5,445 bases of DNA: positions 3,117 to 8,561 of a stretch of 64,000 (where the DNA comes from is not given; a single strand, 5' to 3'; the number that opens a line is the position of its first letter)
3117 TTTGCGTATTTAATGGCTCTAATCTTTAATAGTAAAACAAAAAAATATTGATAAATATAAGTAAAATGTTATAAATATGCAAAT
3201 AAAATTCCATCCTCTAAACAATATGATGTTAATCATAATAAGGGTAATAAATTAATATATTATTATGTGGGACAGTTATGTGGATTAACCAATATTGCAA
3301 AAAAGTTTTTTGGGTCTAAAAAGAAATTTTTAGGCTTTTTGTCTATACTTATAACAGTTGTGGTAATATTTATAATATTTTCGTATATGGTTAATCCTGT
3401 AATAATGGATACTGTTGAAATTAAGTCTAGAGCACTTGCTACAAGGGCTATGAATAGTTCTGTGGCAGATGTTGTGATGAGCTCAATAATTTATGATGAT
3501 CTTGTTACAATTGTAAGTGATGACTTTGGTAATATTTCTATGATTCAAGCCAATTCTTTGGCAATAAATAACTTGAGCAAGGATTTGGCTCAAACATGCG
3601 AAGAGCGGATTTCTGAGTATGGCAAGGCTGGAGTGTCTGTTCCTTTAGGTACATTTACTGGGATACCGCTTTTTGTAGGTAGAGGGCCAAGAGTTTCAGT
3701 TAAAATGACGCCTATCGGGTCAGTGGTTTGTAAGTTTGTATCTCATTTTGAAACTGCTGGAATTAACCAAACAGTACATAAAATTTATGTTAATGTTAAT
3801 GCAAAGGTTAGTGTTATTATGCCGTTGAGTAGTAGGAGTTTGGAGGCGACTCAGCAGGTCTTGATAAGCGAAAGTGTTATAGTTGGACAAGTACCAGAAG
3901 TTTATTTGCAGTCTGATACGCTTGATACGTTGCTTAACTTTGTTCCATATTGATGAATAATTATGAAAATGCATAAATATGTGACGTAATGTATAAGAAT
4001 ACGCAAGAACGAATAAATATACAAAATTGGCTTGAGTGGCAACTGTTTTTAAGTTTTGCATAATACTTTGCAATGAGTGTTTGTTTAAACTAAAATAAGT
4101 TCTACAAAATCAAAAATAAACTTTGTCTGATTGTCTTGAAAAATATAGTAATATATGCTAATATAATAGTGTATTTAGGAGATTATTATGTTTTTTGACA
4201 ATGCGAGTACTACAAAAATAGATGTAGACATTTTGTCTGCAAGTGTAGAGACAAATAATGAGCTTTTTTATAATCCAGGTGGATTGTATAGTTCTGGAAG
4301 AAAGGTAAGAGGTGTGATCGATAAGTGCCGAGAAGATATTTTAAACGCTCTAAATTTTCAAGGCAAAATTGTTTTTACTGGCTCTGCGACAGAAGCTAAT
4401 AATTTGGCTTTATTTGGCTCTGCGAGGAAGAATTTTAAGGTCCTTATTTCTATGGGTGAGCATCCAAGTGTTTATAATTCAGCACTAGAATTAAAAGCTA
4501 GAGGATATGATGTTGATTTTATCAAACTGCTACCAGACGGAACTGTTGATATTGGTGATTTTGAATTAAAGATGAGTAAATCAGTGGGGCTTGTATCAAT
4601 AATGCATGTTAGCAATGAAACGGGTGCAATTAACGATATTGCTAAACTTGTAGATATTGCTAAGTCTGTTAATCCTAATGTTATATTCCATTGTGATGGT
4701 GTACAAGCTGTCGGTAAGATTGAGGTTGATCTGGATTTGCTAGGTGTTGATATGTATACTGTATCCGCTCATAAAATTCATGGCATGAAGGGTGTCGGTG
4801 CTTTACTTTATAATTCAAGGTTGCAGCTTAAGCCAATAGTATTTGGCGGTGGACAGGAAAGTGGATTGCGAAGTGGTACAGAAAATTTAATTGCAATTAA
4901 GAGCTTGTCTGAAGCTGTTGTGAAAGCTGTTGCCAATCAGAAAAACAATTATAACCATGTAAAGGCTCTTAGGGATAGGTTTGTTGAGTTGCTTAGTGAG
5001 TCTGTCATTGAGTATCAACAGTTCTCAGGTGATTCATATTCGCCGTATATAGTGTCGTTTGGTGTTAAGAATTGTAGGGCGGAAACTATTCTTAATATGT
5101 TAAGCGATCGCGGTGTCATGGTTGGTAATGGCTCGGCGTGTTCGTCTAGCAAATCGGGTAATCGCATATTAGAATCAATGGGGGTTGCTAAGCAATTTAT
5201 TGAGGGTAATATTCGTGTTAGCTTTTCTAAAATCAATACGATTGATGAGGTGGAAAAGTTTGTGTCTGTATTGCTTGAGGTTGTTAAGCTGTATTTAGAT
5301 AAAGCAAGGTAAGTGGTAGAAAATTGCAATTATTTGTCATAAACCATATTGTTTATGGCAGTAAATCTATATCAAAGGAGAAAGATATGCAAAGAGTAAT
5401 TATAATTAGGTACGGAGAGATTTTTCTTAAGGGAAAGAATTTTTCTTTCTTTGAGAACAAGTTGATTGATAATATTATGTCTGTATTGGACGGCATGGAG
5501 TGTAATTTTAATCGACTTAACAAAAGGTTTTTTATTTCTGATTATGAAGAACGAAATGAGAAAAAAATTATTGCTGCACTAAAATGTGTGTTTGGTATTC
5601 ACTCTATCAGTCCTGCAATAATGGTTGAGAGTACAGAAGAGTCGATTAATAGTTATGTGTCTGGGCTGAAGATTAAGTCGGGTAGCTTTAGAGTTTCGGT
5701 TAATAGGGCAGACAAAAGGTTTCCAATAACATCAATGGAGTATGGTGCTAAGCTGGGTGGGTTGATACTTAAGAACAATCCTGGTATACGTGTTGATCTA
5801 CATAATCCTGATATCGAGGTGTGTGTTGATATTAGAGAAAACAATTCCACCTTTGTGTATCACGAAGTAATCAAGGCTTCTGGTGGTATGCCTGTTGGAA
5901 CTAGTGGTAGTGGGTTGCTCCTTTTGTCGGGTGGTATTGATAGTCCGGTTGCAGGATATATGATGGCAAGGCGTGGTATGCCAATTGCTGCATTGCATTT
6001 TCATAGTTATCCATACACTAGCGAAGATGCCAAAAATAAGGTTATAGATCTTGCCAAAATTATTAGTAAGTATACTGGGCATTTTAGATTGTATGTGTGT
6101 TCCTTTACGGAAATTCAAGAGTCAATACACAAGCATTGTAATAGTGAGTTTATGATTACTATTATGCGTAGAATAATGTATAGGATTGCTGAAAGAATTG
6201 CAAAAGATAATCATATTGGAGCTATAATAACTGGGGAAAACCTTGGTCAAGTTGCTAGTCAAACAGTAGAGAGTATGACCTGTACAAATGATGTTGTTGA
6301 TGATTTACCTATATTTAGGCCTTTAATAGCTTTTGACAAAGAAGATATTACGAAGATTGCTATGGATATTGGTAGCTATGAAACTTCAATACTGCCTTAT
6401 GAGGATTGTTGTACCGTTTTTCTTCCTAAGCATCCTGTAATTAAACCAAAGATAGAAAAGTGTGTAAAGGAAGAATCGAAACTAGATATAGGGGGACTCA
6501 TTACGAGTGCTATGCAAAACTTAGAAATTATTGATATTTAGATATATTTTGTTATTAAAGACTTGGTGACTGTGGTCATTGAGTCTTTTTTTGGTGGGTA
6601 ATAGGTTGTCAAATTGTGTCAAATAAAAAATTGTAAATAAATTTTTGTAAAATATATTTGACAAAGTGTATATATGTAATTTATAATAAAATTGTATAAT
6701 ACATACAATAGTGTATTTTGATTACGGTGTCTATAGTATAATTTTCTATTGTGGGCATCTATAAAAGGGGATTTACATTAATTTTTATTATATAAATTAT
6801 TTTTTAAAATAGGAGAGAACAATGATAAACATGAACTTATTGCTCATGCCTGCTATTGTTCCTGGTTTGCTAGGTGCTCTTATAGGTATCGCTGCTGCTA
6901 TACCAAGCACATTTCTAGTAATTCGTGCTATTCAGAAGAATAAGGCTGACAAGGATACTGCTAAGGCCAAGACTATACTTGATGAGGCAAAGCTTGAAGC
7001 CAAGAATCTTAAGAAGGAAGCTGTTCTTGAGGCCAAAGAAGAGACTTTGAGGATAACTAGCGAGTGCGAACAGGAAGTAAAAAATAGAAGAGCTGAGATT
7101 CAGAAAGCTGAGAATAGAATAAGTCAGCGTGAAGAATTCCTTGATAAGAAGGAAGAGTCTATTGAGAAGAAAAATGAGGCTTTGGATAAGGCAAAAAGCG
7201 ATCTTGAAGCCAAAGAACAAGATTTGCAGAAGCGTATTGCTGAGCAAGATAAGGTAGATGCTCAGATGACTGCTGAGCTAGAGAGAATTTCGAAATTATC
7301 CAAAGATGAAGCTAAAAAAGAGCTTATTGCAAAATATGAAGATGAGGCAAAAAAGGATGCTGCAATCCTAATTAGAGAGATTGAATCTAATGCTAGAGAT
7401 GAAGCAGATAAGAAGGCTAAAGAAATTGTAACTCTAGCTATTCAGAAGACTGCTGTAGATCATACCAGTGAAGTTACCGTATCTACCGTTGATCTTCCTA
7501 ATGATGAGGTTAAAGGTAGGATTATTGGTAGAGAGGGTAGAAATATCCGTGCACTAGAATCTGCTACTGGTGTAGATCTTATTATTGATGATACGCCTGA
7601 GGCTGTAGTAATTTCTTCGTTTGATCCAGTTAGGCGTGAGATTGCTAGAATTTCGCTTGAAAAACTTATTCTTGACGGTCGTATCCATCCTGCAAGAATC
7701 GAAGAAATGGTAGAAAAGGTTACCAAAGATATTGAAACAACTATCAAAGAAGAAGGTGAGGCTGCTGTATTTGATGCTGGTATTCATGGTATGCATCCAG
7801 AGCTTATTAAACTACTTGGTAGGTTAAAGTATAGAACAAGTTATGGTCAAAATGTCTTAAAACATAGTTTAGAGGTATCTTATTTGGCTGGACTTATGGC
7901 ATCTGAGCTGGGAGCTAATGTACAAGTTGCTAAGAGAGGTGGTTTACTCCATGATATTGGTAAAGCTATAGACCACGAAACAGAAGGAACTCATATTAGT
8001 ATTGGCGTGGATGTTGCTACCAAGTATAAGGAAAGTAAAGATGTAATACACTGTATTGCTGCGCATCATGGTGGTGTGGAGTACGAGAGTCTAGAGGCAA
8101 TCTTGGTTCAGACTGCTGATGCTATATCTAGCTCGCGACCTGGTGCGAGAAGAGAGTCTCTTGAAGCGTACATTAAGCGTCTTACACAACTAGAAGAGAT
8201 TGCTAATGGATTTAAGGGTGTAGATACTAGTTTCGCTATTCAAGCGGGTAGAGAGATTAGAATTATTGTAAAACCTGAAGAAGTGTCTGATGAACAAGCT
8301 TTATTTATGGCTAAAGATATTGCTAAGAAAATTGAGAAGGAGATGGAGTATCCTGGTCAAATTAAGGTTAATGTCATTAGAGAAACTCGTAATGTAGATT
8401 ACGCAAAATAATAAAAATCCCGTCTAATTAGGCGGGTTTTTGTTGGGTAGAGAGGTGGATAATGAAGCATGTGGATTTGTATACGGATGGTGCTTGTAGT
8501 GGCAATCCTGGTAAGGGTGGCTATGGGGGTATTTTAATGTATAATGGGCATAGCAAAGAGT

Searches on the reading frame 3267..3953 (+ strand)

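Call 11: search_protein_families(library=pfam, proteins=[window:3267-3953:+], max_evalue=0.001)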
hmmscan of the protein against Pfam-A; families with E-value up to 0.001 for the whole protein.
window:3267-3953:+ (228 aa): 1 family
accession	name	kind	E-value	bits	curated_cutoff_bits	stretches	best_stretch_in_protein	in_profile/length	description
PF09560.15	Spore_YunB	-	5e-32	110.3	25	1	123-212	2-91/91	Sporulation protein YunB (Spo_YunB)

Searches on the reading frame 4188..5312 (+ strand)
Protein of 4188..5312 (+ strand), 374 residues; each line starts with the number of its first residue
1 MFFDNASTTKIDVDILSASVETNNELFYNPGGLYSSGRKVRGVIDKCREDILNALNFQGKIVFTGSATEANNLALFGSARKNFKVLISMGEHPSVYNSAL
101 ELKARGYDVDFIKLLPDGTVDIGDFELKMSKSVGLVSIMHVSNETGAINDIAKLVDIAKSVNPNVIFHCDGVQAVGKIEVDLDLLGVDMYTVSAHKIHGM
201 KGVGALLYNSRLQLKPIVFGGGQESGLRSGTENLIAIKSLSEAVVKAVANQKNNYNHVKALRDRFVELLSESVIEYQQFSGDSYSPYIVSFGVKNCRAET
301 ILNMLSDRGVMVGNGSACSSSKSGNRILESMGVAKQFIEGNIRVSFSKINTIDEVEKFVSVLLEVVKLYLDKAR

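Call 11: search_protein_families(library=pfam, proteins=[window:4188-5312:+], max_evalue=0.001)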
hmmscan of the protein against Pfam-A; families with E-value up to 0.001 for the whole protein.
window:4188-5312:+ (374 aa): 2 families
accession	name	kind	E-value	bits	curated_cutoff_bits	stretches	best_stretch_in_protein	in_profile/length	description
PF00266.25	Aminotran_5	-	5.7e-58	197.1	21.5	1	2-358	2-371/371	Aminotransferase class-V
PF00155.27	Aminotran_1_2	-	7.6e-07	29.1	19.7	1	58-268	66-289/361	Aminotransferase class I and II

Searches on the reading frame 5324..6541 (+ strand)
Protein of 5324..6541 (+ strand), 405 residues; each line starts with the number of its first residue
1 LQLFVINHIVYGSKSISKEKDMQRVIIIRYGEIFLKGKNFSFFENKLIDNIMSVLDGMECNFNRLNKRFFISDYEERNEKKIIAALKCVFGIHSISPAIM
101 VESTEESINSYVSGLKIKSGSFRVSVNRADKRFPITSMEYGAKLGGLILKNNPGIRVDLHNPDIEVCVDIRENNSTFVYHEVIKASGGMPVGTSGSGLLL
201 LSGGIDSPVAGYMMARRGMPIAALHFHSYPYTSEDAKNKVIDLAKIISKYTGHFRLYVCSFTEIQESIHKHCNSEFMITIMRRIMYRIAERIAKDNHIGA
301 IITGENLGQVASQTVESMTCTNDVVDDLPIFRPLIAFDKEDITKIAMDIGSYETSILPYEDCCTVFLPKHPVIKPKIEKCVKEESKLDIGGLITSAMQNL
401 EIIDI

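Call 11: search_protein_families(library=pfam, proteins=[window:5324-6541:+], max_evalue=0.001)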
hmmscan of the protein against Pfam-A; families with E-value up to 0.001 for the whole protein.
window:5324-6541:+ (405 aa): 4 families
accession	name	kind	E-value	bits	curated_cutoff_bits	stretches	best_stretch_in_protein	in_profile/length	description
PF02568.20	ThiI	-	5.8e-70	235.4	20.5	1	192-388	1-196/197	Thiamine biosynthesis protein (ThiI)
PF22025.1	ThiI_fer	-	3e-19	69.6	25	1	25-96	1-72/72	ThiI ferredoxin-like domain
PF02926.22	THUMP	-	4.8e-12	46.5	20.6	1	119-176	23-80/84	THUMP domain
PF06508.19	QueC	-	5.7e-06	26.4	22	1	198-361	3-179/210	Queuosine biosynthesis protein QueC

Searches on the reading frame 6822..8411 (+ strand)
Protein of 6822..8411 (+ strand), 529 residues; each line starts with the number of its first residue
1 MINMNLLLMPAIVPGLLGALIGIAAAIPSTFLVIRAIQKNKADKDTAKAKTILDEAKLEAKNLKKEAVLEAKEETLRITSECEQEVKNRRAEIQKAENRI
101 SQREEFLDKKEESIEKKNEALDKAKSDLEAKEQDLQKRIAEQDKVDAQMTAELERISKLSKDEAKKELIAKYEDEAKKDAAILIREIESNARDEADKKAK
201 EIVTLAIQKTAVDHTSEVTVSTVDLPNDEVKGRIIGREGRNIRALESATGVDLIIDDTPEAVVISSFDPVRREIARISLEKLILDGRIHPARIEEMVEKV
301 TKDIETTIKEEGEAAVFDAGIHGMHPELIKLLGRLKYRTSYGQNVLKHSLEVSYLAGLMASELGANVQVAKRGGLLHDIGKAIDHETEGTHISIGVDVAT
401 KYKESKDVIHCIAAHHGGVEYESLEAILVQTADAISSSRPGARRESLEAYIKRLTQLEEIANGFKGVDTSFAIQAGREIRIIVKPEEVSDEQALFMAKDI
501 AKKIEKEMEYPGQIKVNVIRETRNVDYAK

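Call 11: search_protein_families(library=pfam, proteins=[window:6822-8411:+], max_evalue=0.001)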
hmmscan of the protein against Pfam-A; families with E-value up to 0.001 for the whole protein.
window:6822-8411:+ (529 aa): 3 families
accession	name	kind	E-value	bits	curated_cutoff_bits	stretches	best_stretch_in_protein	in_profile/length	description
PF12072.13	RNase_Y_N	-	3.6e-52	177.2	32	1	19-214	6-201/201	RNase Y N-terminal region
PF01966.28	HD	-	6e-18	65.7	22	1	345-436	1-114/116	HD domain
PF00013.35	KH_1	-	5.2e-07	29.8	21.5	1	222-276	3-61/66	KH domain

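Call 17: find_related_loci(query=window:6822-8408:+, collection=genome_contigs, flank=10000)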
Query window:6822-8408:+ (529 aa) in genome_contigs; peptide patterns used: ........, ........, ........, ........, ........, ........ (x = any residue, [..] = any of these).
600 stretches matched a pattern (row limit reached: there are more); 393 encode a relative of the query (tblastn E <= 1e-3); the best 80 are kept; 80 distinct loci.
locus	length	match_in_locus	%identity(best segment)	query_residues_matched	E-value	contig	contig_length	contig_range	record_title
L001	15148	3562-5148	85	1-529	0e+0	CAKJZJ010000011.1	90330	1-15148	Clostridiales bacterium isolate MAG-R023 genome assembly, contig: k141_63725, whole genome shotgun sequence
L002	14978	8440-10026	84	1-529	0e+0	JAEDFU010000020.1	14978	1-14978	MAG: Clostridia bacterium isolate MAG092 NODE_4091_length_14978_cov_9.291429, whole genome shotgun sequence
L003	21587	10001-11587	84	1-529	0e+0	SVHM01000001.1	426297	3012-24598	MAG: Clostridiales bacterium isolate SIG384 NODE_19_length_426297_cov_4.747676, whole genome shotgun sequence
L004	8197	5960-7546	82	1-529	0e+0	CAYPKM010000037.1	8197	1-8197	MAG TPA_asm: uncultured Christensenella sp. isolate SRP225648_co1_567 genome assembly, contig: NODE_22384_length_8197_co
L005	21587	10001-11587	81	1-529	0e+0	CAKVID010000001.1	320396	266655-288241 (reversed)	MAG: uncultured Clostridia bacterium isolate REFINED_METABAT215_TOP10_CONTIGS_1500_ASSEMBLY_K77_MERGED__Hadza_MoBio_hadz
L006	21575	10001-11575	75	4-528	0e+0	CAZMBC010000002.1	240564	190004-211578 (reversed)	MAG TPA_asm: uncultured Christensenella sp. isolate binchicken_co370_262 genome assembly, contig: NODE_45_length_240564_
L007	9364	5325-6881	74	11-529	0e+0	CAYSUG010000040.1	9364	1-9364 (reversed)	MAG TPA_asm: uncultured Christensenella sp. isolate SRP315200_co1_79 genome assembly, contig: NODE_16836_length_9364_cov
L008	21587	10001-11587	73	1-529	0e+0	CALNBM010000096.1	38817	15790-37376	MAG TPA_asm: uncultured Clostridia bacterium isolate SRR1561989_bin.6_CONCOCT_v1.1_MAG genome assembly, contig: ERZ72402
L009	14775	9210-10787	72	4-529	0e+0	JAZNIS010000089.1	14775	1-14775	MAG: Clostridia bacterium isolate T1900044684_TS20190150.MAGScoT_cleanbin_000019 SGB_1710_k141_496686, whole genome shot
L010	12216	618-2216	73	2-529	0e+0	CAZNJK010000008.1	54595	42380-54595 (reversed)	MAG TPA_asm: uncultured Christensenella sp. isolate SRP225648_co1_73 genome assembly, contig: NODE_975_length_54595_cov_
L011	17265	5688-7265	72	4-529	0e+0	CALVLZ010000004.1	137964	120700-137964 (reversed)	MAG: uncultured Clostridia bacterium isolate E30__bin235 genome assembly, contig: E30__k127_1879064, whole genome shotgu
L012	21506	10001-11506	74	28-529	0e+0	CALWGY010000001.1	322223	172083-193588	MAG: uncultured Clostridia bacterium isolate BRZ_DK__bin13 genome assembly, contig: BRZ_DK__NODE_24_length_322223_cov_87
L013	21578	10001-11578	71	4-529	0e+0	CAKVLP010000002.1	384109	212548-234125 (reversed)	MAG: uncultured Clostridia bacterium isolate REFINED_METABAT215_TOP10_CONTIGS_1500_ASSEMBLY_K77_MERGED__Hadza_MoBio_hadz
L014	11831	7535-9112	71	4-529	0e+0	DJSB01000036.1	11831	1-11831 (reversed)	MAG TPA_asm: Christensenella sp. UBA6345 UBA6345_contig_11878, whole genome shotgun sequence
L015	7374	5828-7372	72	4-518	0e+0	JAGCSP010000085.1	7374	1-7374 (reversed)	MAG: Clostridia bacterium isolate RGIG10085 Yak_Rumen-1__c2157949, whole genome shotgun sequence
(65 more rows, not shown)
